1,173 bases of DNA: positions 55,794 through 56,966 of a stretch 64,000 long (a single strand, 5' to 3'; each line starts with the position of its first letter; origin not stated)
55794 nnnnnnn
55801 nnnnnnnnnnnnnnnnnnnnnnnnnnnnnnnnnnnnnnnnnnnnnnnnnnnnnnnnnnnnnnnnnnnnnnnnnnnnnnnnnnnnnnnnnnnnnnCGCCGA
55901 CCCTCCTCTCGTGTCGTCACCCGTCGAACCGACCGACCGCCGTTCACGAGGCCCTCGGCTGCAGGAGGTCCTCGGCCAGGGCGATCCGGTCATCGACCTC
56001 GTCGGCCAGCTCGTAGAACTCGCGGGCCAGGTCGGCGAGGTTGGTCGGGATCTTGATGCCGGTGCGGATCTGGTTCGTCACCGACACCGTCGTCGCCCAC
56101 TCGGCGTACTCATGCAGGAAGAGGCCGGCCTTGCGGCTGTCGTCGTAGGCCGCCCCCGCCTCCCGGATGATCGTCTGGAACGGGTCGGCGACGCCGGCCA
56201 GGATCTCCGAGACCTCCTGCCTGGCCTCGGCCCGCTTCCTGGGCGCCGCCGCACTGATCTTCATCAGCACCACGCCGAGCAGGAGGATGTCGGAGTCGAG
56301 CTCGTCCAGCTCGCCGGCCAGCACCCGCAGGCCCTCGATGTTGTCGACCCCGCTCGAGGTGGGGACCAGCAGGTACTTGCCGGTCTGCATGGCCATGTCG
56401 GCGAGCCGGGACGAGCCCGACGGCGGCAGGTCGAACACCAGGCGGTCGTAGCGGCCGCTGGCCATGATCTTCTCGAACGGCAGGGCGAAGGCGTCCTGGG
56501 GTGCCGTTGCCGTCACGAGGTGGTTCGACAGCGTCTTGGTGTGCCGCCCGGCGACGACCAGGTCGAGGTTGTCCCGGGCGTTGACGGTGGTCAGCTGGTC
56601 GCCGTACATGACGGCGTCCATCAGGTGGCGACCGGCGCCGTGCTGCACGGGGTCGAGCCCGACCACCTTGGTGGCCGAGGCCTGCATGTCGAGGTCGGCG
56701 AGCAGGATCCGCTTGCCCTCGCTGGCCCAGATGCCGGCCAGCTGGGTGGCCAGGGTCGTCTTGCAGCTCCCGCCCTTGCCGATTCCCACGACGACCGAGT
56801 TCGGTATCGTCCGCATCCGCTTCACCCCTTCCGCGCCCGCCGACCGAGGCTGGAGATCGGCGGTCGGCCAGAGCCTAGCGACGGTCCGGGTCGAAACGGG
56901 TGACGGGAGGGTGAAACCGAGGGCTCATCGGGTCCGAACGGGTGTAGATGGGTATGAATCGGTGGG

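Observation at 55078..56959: Second, plasmid-type partition cassette (ParA-like ATPase + RHH protein) with iterons and a palindromic site family, inserted between chromosomal parB and trxA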

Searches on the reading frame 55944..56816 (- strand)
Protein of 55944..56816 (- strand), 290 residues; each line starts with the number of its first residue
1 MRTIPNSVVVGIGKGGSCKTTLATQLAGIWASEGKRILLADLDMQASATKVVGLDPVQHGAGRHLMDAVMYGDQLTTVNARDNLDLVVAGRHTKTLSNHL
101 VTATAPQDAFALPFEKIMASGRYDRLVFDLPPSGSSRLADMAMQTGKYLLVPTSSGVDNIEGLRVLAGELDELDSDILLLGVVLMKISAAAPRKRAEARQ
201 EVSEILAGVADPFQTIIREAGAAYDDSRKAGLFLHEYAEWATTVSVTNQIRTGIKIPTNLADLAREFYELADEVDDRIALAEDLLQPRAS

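Call 7: search_protein_families(library=pfam, proteins=[window:55944-56816:-], max_evalue=0.01)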
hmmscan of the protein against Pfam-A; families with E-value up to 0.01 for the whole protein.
window:55944-56816:- (290 aa): 7 families
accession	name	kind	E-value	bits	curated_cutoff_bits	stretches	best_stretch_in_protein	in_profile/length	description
PF13614.12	AAA_31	-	8.8e-19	68.6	27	1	10-173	6-167/177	AAA domain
PF01656.29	CbiA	-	2.6e-11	44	25.4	1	10-195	3-93/125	CobQ/CobB/MinD/ParA nucleotide binding domain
PF10609.15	ParA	-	2.3e-05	24.4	27.1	1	5-135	3-124/246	NUBPL iron-transfer P-loop NTPase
PF02374.21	ArsA_ATPase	-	0.00014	21.6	24.3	0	113-149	115-152/305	Anion-transporting ATPase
PF06564.18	CBP_BcsQ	-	0.0012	18.9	21.3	1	11-145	8-138/234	Cellulose biosynthesis protein BcsQ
PF13481.12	AAA_25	-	0.0013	18.8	27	0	6-55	33-81/195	AAA domain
PF09140.17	MipZ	-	0.0013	18.5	20.7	0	8-48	3-44/262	ATPase MipZ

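Call 8: search_protein_families(library=ncbifam, proteins=[window:55944-56816:-], max_evalue=1)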
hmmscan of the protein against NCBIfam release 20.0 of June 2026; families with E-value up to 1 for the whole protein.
window:55944-56816:- (290 aa): 28 families (the best 25 are shown)
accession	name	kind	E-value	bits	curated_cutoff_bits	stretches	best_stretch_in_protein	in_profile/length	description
NF041546.1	ParA_partition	equivalog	1.6e-13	50.6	180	1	13-51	7-45/203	ParA family partition ATPase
TIGR03453.1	partition_RepA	equivalog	4.1e-10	39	348.45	1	13-133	112-245/387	plasmid partitioning protein RepA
TIGR01007.1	eps_fam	subfamily_domain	3.4e-09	36.6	108.05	1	10-189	22-192/204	polysaccharide biosynthesis tyrosine autokinase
NF041283.1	PrgP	equivalog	7.4e-09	35.3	400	1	8-151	5-151/297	ParA superfamily DNA segregation protein PrgP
NF010443.0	PRK13869.1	subfamily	4.8e-07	28.9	446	1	9-75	125-192/405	plasmid-partitioning protein RepA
NF053622.1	ATPseBagAMYCTU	equivalog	5.9e-07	29.2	400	1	12-61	13-62/325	ATPase BagA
TIGR03371.1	cellulose_yhjQ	equivalog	5.8e-06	26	157.85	1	9-163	6-154/246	cellulose biosynthesis protein BcsQ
NF041136.1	MrpORP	equivalog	0.00027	20.3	450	1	2-75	2-76/365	iron-sulfur cluster carrier protein MrpORP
NF047398.1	AAA_KGGVGR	domain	0.00039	20.8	90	1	14-105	11-101/190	KGGVGR-motif variant AAA ATPase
TIGR01969.1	minD_arch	subfamily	0.0005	19.3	201.75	1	8-47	3-42/251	cell division ATPase MinD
TIGR04291.1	arsen_driv_ArsA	equivalog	0.00065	18.5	650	1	7-46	321-360/565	arsenical pump-driving ATPase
TIGR01968.1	minD_bact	equivalog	0.0013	18.1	212.9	1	7-45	3-41/261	septum site-determining protein MinD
NF050088.1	Get3_fold_NosAFP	equivalog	0.0033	16.4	325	1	11-55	7-51/364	Get3/ArsA fold putative tail anchor-mediating ATPase NosAFP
TIGR03258.1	PhnT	equivalog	0.0082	15.2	499.15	1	7-45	35-73/359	2-aminoethylphosphonate ABC transport system ATP-binding subunit PhnT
TIGR00345.1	GET3_arsA_TRC40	subfamily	0.0083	15.7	135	1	13-43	4-34/299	TRC40/GET3/ArsA family transport-energizing ATPase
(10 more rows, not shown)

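Call 10: find_homologous_proteins(query=window:55944-56816:-)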
Query window:55944-56816:- (290 aa): 97 proteins with E <= 0.001 among 8000 candidates.
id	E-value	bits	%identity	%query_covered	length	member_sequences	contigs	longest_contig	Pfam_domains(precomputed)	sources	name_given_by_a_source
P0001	2.7e-176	602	95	100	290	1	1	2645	PF10609.16,PF01656.30,PF13614.13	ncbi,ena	-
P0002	2.2e-175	599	94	100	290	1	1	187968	PF01656.30,PF13614.13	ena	-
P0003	1.7e-173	593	94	100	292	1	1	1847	PF01656.30,PF13614.13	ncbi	-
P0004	2.5e-173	592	94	100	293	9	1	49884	PF10609.16,PF01656.30,PF13614.13,PF02374.22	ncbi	-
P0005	3.1e-173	592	94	100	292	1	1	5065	PF01656.30,PF13614.13,PF02374.22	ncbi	-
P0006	1.1e-169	581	93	98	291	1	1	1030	PF01656.30,PF13614.13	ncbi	ncbi:MAG: ParA family protein [Actinomycetota bacterium]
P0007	7.2e-169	578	92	99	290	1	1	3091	PF01656.30,PF13614.13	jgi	jgi:cellulose biosynthesis protein BcsQ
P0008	1.4e-167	574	93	97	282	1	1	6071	PF01656.30,PF13614.13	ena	-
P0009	5.7e-167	572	92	98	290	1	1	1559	PF01656.30,PF13614.13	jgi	jgi:chromosome partitioning protein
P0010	6.6e-167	571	92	99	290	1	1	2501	PF10609.16,PF01656.30,PF13614.13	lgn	-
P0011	1.1e-166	571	92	99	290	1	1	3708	PF01656.30,PF13614.13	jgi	jgi:cellulose biosynthesis protein BcsQ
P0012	2.3e-166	570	92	99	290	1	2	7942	PF01656.30,PF13614.13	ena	-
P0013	5.4e-165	565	91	99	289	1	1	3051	PF01656.30,PF13614.13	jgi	jgi:cellulose biosynthesis protein BcsQ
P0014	1.0e-164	564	91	99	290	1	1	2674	PF01656.30,PF13614.13,PF02374.22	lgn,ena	-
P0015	2.3e-163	560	90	99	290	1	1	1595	PF10609.16,PF01656.30,PF13614.13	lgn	-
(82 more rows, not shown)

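Call 17: find_related_loci(query=A1, collection=genome_contigs, flank=6000)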
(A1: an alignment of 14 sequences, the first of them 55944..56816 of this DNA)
Query A1 (290 aa) in genome_contigs; peptide patterns used: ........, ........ (x = any residue, [..] = any of these).
77 stretches matched a pattern; 45 encode a relative of the query (tblastn E <= 1e-3); 41 distinct loci.
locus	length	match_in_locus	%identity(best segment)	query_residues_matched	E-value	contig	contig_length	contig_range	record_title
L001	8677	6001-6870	98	1-290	0e+0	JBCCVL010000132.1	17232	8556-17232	MAG: Actinomycetota bacterium isolate P01_E01_bin.37 k141_258076_length_17232_cov_53.7719, whole genome shotgun sequence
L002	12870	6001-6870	88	1-290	7e-173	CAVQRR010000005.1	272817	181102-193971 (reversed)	MAG: uncultured Acidimicrobiales bacterium isolate MFD09779.bin.2.52 genome assembly, contig: contig_23884, whole genome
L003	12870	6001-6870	87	1-290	4e-171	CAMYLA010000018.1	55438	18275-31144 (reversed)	MAG: uncultured Acidimicrobiaceae bacterium isolate FCS_M_Acidobacteriota_12 genome assembly, contig: scaffold_368, whol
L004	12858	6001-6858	87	1-286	4e-170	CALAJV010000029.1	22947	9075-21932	MAG: uncultured Acidimicrobiales bacterium isolate L4_Bin_METABAT__59_1 genome assembly, contig: c_000000773750, whole g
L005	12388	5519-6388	86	1-290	6e-170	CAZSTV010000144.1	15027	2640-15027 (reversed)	MAG TPA_asm: uncultured Acidimicrobiaceae bacterium isolate SRP268394_co1_97 genome assembly, contig: NODE_6567_length_1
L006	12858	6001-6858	87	1-286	4e-169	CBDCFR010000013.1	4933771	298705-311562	MAG: Acidimicrobiales bacterium isolate 908bf25f-ddd4-4b31-97be-e326148c296d genome assembly, contig: contig_13, whole g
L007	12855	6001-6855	88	1-285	2e-169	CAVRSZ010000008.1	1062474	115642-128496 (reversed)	MAG: uncultured Acidimicrobiales bacterium isolate MFD09779.bin.1.250 genome assembly, contig: contig_8201, whole genome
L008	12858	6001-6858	87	1-286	7e-169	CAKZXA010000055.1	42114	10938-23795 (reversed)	MAG: uncultured Acidimicrobiales bacterium isolate L4_Bin_Bin_141_1 genome assembly, contig: c_000001409007, whole genom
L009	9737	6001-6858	87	1-286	8e-169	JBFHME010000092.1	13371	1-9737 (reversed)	MAG: Acidimicrobiales bacterium isolate Mix_sand07.2021.05.Z.61 k141_3303442_length_13371_cov_11.4206, whole genome shot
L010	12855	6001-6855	87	1-285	6e-169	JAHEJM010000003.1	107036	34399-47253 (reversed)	MAG: Acidimicrobiales bacterium isolate Ww550 NODE_169_length_107036_cov_7.509994, whole genome shotgun sequence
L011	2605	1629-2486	86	1-286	5e-179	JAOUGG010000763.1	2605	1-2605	MAG: Acidimicrobiia bacterium isolate 4_1_May_SF_Bin1 4_1_May_SF_Bin1_scaffold_35782_c1, whole genome shotgun sequence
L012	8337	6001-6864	85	1-288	1e-167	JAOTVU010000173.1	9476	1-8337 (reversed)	MAG: Acidimicrobiia bacterium isolate 13_May_SF_Bin57 13_May_SF_Bin57_scaffold_6505_c1, whole genome shotgun sequence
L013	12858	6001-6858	85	1-286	6e-166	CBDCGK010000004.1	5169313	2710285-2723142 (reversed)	MAG: Acidimicrobiales bacterium isolate 586cdf5a-961c-495f-9bcf-4f54bc253372 genome assembly, contig: contig_4, whole ge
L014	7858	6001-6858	86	1-286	9e-166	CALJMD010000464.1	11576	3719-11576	MAG: uncultured Acidimicrobiales bacterium isolate L4_Bin_METABAT__141_1 genome assembly, contig: c_000001495177, whole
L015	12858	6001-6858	85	1-286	4e-165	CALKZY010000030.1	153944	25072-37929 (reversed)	MAG: uncultured Acidimicrobiales bacterium isolate L1_Bin_MAXBIN__023_sub_1 genome assembly, contig: c_000000585607, who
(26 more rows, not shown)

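Call 27: search_solved_structures(query=A1, max_evalue=0.001, show_alignments=1)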
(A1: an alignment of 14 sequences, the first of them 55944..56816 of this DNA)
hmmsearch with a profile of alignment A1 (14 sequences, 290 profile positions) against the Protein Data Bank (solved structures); distinct sequences matched with E-value up to 0.001: 18.
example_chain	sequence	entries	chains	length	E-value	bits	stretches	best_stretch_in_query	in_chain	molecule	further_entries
1wcv_1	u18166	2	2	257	1.2e-08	37.6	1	8-184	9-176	SEGREGATION PROTEIN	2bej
2bek_A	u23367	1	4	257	1.5e-07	34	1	8-184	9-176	SEGREGATION PROTEIN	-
3vx3_A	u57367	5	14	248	1.5e-06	30.8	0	6-70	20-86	ATPase involved in chromosome partitioning, ParA/MinD family, Mrp homolog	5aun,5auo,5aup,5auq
8ray_B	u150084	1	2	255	7.3e-06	28.5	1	8-174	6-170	ParA family protein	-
6iub_A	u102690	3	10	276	8.5e-06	28.2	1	6-168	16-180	SpoOJ regulator (Soj)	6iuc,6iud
5if9_A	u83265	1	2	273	1.1e-05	27.9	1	6-133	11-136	Cobyrinic Acid a,c-diamide synthase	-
4pfs_A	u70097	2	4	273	1.2e-05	27.7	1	7-133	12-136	Cobyrinic Acid a,c-diamide synthase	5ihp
4jmp_A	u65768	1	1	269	2.4e-05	26.8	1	6-187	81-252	C-terminal fragment of CapA, Protein tyrosine kinase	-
3bfv_A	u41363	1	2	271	2.5e-05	26.7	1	6-187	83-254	Membrane protein CapA1, Protein tyrosine kinase,Protein tyrosine kinase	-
4v03_A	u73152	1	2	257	2.8e-05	26.6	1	5-173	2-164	SITE-DETERMINING PROTEIN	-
9nbl_A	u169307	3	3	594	4.6e-05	25.8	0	12-135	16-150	Arsenite transporter ATPase-like protein,arsA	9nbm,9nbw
8jmj_A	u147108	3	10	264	0.0001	24.7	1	6-168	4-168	SpoOJ regulator (Soj)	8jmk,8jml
3pg5_A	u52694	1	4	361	0.00015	24.1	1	13-52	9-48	Uncharacterized protein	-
5u1j_B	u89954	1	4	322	0.0002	23.8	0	4-52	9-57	Uncharacterized protein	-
2ved_A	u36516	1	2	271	0.00025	23.4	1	6-187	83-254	MEMBRANE PROTEIN CAPA1, PROTEIN TYROSINE KINASE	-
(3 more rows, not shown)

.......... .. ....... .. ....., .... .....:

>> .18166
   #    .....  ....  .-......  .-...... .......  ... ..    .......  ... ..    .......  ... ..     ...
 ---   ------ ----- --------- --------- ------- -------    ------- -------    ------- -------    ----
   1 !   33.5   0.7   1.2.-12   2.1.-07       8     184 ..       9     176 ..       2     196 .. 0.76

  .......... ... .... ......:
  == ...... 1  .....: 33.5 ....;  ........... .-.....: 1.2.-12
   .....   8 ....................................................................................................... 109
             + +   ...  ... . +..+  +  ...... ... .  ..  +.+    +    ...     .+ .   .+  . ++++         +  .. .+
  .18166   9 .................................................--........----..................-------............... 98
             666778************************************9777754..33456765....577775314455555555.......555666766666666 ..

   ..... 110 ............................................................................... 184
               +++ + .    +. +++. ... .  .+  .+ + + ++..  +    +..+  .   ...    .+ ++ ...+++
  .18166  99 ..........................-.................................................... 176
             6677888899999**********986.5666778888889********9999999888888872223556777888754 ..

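Call 38: search_dna_similar(query=window:55944-56816:-, collection=plasmids, mode=protein, max_rows=15)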
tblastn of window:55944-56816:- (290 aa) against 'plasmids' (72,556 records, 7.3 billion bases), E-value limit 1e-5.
Records with a match: 511; places in all: 523; records where one place covers at least 80% of the query: 188.
Best place of each record, by identity: <60% 511.
By first word of the organism name: Rhodococcus 75; Neisseria 52; Pseudosulfitobacter 42; Piscirickettsia 27; Streptomyces 22; Phaeobacter 22; Arthrobacter 21; Bacillus 18; Mycobacterium 16; Sulfitobacter 16; and 90 more.
By predicted mobility (MOB-suite, as given by PLSDB): non-mobilizable 267; conjugative 139; mobilizable 105.
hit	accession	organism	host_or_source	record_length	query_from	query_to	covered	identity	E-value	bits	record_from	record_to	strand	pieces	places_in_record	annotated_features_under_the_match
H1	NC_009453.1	Arthrobacter sp. Rue61a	-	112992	8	290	98%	33.2%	3e-24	109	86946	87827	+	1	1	ParA family protein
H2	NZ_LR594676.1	Variovorax sp. PBS-H4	linuron-contaminated soil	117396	8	278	93%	32.8%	4e-23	105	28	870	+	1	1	ParA family protein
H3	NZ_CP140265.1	Rhodococcus fascians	cell culture,garbage dump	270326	13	282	93%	32.9%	6e-22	102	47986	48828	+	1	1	ParA family protein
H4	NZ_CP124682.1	Nocardioides sp. QY071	pure culture,livestock manure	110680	1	279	96%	31.5%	4e-17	89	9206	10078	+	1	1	ParA family protein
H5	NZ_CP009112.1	Rhodococcus opacus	soil sample, Enrichment culture with ...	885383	5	282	96%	31.2%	1e-13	78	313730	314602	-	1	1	ParA family protein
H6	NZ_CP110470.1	Rhodococcus opacus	cell culture,Soil contaminated by oil ...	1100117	5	282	96%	31.2%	1e-13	78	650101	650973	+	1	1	record has no annotation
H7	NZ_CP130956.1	Rhodococcus opacus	cell culture,Sod-podzolic soil ...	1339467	5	282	96%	31.2%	1e-13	78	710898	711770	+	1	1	none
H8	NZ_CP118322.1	Rhodococcus sp. DK176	pure culture,crude oil-contaminated soil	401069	5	282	96%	31.2%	2e-13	78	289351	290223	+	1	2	ParA family protein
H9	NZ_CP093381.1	Rhodococcus opacus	cell culture,forest soil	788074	5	282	96%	31.2%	1e-13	78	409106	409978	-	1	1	ParA family protein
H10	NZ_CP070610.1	Rhodococcus koreensis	cell culture,rhizosphere of apple ...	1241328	5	282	96%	31.2%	1e-13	78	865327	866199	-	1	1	record has no annotation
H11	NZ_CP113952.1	Rhodococcus sp. JS3073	culture,soil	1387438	5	282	96%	31.2%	2e-13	78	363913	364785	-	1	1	record has no annotation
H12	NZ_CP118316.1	Rhodococcus sp. DK180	pure culture,crude oil-contaminated soil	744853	5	282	96%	31.2%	2e-13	78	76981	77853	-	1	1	ParA family protein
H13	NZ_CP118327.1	Rhodococcus sp. DK17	pure culture,crude oil-contaminated soil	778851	5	282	96%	31.2%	2e-13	78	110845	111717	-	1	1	ParA family protein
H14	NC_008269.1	Rhodococcus jostii RHA1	-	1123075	5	282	96%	31.2%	2e-13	78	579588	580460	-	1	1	record has no annotation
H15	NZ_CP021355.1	Rhodococcus oxybenzonivorans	river sediment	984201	5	282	96%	31.1%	2e-15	84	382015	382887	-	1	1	ParA family protein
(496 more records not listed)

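Call 40: get_annotated_region(hit=H1, flank=2500)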
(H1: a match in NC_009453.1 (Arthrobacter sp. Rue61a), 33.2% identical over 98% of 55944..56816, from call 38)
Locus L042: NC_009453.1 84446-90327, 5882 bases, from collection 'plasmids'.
description: Arthrobacter sp. Rue61a plasmid pAL1, complete sequence
organism: Arthrobacter sp. Rue61a (NCBI taxid 1118963)
taxonomy: Bacteria; Actinomycetota; Actinomycetes; Micrococcales; Micrococcaceae; Arthrobacter; Arthrobacter sp. Rue61a
host: -; source: -; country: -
typing (MOB-suite, as given by PLSDB): non-mobilizable; replicon rep_cluster_1251
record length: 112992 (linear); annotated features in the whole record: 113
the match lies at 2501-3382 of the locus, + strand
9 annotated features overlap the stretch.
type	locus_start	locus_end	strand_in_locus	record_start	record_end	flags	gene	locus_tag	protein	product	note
CDS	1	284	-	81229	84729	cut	brxC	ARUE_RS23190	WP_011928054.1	BREX system P-loop protein BrxC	-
CDS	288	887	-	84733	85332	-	-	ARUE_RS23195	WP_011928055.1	DUF1788 domain-containing protein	-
CDS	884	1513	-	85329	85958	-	-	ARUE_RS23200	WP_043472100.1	DUF1819 family protein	-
CDS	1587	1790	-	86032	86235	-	-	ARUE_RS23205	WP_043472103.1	helix-turn-helix domain-containing protein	-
CDS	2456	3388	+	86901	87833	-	-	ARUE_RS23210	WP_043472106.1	ParA family protein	-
CDS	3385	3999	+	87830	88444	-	-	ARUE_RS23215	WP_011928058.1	hypothetical protein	-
CDS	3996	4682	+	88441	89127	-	-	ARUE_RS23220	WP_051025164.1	SAF domain-containing protein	-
CDS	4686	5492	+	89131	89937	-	-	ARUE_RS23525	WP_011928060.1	hypothetical protein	-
CDS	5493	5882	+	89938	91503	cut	-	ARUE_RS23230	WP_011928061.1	ATPase, T2SS/T4P/T4SS family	-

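Call 41: get_annotated_region(hit=H3, flank=2500)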
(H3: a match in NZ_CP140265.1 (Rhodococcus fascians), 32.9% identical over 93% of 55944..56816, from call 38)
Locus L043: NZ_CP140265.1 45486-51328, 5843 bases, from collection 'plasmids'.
description: Rhodococcus fascians strain GS01 plasmid pGS01, complete sequence
organism: Rhodococcus fascians (NCBI taxid 1828)
taxonomy: Bacteria; Actinomycetota; Actinomycetes; Mycobacteriales; Nocardiaceae; Rhodococcus; Rhodococcus fascians
host: -; source: cell culture,garbage dump; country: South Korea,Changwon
typing (MOB-suite, as given by PLSDB): mobilizable; relaxase MOBP
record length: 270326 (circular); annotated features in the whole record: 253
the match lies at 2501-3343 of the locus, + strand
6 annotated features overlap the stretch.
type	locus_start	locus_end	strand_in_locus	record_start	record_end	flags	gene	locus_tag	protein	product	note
CDS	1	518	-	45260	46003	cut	-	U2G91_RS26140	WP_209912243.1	hypothetical protein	-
CDS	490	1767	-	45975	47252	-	-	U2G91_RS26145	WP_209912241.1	hypothetical protein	-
CDS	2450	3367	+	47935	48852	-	-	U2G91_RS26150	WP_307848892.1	ParA family protein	-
CDS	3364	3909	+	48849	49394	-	-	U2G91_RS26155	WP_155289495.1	hypothetical protein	-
CDS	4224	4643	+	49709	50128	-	-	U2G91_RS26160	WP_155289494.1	hypothetical protein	-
CDS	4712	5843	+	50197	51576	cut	-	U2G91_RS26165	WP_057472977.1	hypothetical protein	-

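Call 42: get_annotated_region(hit=H5, flank=2500)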
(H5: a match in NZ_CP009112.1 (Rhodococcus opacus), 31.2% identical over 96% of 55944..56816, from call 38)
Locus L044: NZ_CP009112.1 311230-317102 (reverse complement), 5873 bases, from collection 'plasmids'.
description: Rhodococcus opacus strain 1CP plasmid pR1CP1, complete sequence
organism: Rhodococcus opacus (NCBI taxid 37919)
taxonomy: Bacteria; Actinomycetota; Actinomycetes; Mycobacteriales; Nocardiaceae; Rhodococcus; Rhodococcus opacus
host: -; source: soil sample, Enrichment culture with 4-chlorophenol and 2,4-dichlorophenol; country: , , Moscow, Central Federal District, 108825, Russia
typing (MOB-suite, as given by PLSDB): mobilizable; relaxase MOBP
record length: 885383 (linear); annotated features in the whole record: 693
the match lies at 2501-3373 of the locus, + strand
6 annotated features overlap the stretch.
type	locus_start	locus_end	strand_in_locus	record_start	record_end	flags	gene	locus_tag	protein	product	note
CDS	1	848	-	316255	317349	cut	-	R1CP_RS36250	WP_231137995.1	integrase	-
CDS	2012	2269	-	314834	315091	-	-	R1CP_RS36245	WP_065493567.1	hypothetical protein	-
CDS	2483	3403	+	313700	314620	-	-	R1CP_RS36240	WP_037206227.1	ParA family protein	-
CDS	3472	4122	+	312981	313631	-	-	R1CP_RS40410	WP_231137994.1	hypothetical protein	-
CDS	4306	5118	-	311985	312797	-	istB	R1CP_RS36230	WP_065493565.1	IS21-like element helper ATPase IstB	-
CDS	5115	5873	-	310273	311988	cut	istA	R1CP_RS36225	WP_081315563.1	IS21 family transposase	-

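Call 62: search_protein_families(library=phrogs, proteins=[window:55944-56816:-], max_evalue=0.01)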
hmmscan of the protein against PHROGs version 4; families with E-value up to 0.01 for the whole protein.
window:55944-56816:- (290 aa): 1 family
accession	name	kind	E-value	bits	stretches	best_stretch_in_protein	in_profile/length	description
phrog_164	-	DNA, RNA and nucleotide metabolism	1.9e-27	97.5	1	6-279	225-474/500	ParA-like partition protein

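Call 80: predict_structure(alignment_id=A1)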
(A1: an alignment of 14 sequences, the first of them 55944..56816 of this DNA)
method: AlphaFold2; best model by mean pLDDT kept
length: 290 residues; sequences in the alignment: 14
mean_pLDDT: 48.4   pTM: 0.54
mean pLDDT of the five models: 48.4, 44.9, 40.1, 39.3, 33.5
residues with pLDDT >= 90: 0; 70-90: 0; 50-70: 136; < 50: 154
segments of 3 or more residues with pLDDT < 50: 1-8, 11-17, 42-84, 89-111, 131-134, 154-158, 187-191, 211-261, 287-290
pLDDT, mean of each block of 10 residues (from residue 1): 43 46 59 59 41 34 34 35 46 37 45 57 62 49 58 50 63 58 51 56 61 45 37 35 32 37 54 66 54
secondary structure, 60 per line:
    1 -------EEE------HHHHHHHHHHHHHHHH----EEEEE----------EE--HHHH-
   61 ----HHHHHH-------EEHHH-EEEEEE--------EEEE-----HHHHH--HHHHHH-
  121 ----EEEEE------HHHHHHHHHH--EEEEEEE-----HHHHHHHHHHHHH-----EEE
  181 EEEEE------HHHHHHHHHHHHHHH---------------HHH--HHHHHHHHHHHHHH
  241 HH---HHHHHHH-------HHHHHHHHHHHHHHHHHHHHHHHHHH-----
elements in order: E8-10 H17-32 E37-41 H56-59 H65-70 E84-89 E98-101 H107-111 H114-119 E125-129 H136-145 E148-154 H160-172 E178-185 H192-206 H227-242 H246-252 H260-285

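Call 88: search_solved_structures(query=L043:3364-3906:+, max_evalue=10)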
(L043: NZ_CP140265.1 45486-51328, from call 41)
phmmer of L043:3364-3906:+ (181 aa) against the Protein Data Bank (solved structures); distinct sequences matched with E-value up to 10: 0.

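Call 89: search_solved_structures(query=L042:3385-3996:+, max_evalue=10)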
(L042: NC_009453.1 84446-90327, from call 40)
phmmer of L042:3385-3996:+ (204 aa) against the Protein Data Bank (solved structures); distinct sequences matched with E-value up to 10: 2.
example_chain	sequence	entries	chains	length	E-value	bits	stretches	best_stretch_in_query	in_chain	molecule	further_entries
4atu_I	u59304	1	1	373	1.4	12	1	29-97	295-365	NEURONAL MIGRATION PROTEIN DOUBLECORTIN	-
26lk_C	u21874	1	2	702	4.1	10.5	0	33-83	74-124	Polynucleotide 5'-hydroxyl-kinase NOL9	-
